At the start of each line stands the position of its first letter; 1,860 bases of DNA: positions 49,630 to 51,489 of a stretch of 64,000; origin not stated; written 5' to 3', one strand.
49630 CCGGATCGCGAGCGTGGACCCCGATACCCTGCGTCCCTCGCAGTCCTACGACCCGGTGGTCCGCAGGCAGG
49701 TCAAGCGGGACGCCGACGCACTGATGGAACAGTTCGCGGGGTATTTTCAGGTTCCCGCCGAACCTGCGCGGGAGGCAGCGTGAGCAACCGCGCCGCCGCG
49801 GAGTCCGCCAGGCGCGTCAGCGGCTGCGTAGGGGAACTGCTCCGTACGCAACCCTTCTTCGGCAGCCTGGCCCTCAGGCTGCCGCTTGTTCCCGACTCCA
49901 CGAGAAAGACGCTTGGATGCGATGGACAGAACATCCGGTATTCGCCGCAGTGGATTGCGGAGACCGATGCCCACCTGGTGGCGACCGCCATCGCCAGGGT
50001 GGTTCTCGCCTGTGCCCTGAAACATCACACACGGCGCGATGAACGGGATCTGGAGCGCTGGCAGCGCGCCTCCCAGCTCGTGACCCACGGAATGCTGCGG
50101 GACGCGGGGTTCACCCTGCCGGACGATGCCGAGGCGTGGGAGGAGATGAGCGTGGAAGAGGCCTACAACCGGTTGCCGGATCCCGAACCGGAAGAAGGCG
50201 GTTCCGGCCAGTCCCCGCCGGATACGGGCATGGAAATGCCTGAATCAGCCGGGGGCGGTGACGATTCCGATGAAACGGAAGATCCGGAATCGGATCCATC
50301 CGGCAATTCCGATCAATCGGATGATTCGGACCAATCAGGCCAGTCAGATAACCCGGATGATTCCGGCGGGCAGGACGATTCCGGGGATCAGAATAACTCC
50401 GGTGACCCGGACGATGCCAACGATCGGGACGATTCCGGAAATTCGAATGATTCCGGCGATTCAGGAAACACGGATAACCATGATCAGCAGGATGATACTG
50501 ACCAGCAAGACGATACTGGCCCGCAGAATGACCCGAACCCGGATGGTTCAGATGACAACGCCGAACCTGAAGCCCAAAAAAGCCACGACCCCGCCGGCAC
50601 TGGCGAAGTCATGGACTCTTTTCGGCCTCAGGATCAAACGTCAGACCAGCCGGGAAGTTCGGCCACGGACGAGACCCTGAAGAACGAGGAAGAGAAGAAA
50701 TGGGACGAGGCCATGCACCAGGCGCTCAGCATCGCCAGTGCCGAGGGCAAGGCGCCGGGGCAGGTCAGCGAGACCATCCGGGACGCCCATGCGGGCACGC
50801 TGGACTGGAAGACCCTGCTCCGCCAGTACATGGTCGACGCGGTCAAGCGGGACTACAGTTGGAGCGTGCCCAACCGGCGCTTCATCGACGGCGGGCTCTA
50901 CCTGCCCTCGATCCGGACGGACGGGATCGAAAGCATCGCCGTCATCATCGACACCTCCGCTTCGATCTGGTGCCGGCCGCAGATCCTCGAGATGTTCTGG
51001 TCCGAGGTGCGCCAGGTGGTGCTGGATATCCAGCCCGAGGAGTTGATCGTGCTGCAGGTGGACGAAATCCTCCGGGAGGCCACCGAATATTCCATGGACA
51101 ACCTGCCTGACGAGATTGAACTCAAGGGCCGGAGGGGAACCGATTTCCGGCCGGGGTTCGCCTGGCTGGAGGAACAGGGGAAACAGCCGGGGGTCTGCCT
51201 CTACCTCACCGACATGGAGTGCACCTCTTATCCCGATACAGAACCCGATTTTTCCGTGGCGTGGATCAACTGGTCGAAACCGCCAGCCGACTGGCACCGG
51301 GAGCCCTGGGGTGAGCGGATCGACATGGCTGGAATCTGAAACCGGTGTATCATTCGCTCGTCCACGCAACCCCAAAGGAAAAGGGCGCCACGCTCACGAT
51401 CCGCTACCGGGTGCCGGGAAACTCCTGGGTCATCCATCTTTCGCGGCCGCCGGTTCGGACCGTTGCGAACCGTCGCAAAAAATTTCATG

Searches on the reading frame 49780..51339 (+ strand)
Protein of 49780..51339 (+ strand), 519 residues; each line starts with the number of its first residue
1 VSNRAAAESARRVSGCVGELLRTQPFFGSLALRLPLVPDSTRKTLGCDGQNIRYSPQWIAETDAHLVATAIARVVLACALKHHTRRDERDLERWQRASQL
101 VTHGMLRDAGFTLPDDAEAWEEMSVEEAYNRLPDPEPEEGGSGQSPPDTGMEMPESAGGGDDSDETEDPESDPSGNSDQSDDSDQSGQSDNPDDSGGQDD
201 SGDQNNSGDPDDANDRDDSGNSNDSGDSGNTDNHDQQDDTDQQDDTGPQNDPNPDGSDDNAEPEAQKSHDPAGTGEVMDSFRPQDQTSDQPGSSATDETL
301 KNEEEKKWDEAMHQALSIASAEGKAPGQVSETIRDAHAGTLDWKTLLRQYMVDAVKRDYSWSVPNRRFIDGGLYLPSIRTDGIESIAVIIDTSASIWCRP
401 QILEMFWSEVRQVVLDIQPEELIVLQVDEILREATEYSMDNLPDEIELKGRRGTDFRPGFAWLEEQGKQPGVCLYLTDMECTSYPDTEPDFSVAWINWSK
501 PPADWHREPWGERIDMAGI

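Call 58: search_protein_families(library=pfam, proteins=[window:49780-51339:+], max_evalue=0.001)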
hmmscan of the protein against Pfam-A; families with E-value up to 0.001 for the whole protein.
window:49780-51339:+ (519 aa): 2 families
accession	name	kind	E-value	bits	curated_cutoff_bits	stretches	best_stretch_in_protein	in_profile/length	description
PF13203.12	DUF2201_N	-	5.2e-37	128.4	23.2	1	19-379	12-271/271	Putative metallopeptidase domain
PF09967.15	DUF2201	-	1.8e-16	60.8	26.4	1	386-516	1-122/123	VWA-like domain (DUF2201)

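Call 75: search_dna_similar(query=window:49780-51339:+, collection=plasmids, mode=protein, max_rows=12)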
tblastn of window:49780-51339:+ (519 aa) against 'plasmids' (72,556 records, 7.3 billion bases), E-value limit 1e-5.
Records with a match: 68; places in all: 68; records where one place covers at least 80% of the query: 0.
Best place of each record, by identity: <60% 68.
By first word of the organism name: Burkholderia 27; Paraburkholderia 9; Cupriavidus 8; Caballeronia 4; Variovorax 4; Synechocystis 4; Ralstonia 3; Rhodovastum 2; Simplicispira 1; Robbsia 1; and 5 more.
By predicted mobility (MOB-suite, as given by PLSDB): conjugative 29; non-mobilizable 27; mobilizable 12.
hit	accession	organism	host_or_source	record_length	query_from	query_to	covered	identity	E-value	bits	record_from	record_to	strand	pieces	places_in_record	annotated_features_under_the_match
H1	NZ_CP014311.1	Burkholderia sp. PAMC 26561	single cell,lichen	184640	12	516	76%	31.7%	4e-24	190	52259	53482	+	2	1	VWA-like domain-containing protein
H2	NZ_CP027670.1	Simplicispira suum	cell culture,Dust collector of pigpen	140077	4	514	71%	33.7%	9e-29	208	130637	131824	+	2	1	VWA-like domain-containing protein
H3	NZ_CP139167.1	Robbsia andropogonis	Areca catechu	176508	8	516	77%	31.1%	3e-16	177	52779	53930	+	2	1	VWA-like domain-containing protein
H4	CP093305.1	Ralstonia insidiosa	-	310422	18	516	72%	32.4%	3e-21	193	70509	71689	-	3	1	none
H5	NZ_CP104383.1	Ralstonia pickettii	cell culture,aquaculture water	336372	18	516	73%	31.4%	2e-27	189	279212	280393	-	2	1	VWA-like domain-containing protein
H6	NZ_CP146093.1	Ralstonia sp. RRA.1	pure culture,Cupriavidus necator ...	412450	18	516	73%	31.4%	2e-27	189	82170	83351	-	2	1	VWA-like domain-containing protein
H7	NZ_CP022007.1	Burkholderia gladioli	cell culture,gladiolus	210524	20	516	71%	32.1%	4e-27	180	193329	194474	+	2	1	VWA-like domain-containing protein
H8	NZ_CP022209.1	Burkholderia gladioli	Environment,environmental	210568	20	516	71%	32.1%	4e-27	180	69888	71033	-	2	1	VWA-like domain-containing protein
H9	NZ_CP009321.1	Burkholderia gladioli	Plant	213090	20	516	71%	32.1%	4e-27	180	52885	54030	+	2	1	VWA-like domain-containing protein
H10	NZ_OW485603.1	Rhodovastum atsumiense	-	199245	19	500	71%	31.7%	4e-21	181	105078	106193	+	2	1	VWA-like domain-containing protein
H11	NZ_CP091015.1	Burkholderia cenocepacia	-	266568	20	516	67%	33.1%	1e-26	187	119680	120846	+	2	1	VWA-like domain-containing protein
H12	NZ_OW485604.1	Rhodovastum atsumiense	-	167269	25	500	70%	31.4%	5e-19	173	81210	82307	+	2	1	VWA-like domain-containing protein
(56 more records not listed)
